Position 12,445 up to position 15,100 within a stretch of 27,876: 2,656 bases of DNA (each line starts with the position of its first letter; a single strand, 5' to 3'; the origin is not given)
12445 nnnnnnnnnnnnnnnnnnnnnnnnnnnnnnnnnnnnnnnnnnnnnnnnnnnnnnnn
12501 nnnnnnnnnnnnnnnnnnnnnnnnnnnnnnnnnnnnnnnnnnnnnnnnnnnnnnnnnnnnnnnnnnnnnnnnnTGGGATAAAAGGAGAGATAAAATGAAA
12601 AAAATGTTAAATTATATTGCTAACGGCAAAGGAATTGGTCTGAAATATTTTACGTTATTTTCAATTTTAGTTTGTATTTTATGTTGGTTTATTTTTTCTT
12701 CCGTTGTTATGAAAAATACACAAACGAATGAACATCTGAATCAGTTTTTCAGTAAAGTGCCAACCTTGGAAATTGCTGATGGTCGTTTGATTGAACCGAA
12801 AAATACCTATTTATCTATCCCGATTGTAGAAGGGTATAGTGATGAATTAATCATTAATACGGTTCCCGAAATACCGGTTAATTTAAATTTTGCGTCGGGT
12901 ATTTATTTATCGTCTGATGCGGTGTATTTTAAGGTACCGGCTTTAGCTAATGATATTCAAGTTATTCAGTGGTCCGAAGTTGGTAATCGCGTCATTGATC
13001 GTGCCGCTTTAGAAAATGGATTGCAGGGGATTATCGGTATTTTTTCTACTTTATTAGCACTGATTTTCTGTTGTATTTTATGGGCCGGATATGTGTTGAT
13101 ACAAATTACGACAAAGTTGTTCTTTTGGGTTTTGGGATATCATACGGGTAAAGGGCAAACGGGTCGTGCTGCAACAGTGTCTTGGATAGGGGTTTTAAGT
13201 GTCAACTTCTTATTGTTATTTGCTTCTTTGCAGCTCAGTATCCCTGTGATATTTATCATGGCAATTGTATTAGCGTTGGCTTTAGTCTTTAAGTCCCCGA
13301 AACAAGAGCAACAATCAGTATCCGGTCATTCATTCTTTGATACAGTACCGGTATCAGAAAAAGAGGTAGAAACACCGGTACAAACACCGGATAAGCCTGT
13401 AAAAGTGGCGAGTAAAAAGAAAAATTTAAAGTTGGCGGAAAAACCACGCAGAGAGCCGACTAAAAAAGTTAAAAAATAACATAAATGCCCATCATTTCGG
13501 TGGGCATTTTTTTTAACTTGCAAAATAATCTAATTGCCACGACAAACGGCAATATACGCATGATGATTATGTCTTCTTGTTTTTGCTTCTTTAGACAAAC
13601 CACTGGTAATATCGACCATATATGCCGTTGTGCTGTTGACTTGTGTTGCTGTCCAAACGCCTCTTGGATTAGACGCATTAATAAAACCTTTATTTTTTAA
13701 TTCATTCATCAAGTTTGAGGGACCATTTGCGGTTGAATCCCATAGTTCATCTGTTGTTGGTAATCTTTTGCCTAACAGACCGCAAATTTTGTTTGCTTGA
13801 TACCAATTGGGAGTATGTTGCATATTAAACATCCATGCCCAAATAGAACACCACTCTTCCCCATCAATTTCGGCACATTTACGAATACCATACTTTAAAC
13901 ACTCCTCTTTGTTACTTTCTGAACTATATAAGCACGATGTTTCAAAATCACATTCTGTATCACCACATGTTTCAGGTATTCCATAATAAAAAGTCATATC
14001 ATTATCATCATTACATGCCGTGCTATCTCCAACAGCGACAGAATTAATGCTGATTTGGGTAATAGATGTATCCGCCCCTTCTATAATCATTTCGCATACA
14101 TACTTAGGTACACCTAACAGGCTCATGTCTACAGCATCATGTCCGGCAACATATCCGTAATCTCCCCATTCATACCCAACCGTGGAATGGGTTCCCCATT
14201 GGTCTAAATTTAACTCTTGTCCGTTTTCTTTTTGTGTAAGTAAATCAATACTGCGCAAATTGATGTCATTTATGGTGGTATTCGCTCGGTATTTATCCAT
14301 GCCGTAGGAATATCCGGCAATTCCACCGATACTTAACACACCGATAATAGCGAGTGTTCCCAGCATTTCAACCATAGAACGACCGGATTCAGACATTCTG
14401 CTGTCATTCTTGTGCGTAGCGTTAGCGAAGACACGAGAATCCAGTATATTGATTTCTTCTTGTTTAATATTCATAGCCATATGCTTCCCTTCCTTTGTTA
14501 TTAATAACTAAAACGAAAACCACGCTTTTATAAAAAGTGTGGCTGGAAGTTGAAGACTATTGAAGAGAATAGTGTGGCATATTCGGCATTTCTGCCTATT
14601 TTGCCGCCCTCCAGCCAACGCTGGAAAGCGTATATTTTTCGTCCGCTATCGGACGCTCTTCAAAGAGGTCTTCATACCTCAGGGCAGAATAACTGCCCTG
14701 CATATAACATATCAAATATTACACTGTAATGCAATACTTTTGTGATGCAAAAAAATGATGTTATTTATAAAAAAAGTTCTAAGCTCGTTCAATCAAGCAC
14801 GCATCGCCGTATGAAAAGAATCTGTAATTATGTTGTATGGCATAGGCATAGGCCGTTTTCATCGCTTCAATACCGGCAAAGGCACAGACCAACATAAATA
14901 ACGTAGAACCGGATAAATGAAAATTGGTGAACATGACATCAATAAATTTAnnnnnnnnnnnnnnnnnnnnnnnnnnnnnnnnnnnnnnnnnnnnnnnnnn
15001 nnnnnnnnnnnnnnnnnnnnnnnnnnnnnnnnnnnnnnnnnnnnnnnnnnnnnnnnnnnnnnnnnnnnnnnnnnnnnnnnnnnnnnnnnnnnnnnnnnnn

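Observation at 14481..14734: Leader with full terminator / antiterminator / anti-antiterminator logic before the lectin-like pilin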

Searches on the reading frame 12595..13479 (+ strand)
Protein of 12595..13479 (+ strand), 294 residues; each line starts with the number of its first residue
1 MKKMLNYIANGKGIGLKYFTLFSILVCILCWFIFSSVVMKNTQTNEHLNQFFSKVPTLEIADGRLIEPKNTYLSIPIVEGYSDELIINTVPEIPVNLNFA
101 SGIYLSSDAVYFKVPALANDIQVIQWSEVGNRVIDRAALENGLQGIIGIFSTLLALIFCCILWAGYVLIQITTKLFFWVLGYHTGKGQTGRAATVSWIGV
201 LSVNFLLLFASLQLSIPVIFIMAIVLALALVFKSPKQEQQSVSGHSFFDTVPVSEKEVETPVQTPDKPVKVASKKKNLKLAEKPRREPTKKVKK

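Call 7: search_protein_families(library=pfam, proteins=[window:12595-13479:+], max_evalue=0.01)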
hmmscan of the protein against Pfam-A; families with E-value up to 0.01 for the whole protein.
window:12595-13479:+ (294 aa): 1 family
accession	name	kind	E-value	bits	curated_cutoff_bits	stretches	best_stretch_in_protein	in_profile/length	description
PF06772.16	LtrA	-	0.0029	17.4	31.9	1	161-232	92-161/356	Bacterial low temperature requirement A protein (LtrA)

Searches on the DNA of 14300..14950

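Call 5: search_rna_families(source=window, start=14300, end=14950, threshold=evalue, max_evalue=10)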
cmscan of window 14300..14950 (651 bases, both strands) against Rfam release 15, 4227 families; matches with E-value up to 10: 1.
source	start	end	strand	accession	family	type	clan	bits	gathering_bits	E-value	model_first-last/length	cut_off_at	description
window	14737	14819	+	RF01600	snoR25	Gene; snRNA; snoRNA; CD-box;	-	17.8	50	9.2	1-70/70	no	small nucleolar RNA snoR25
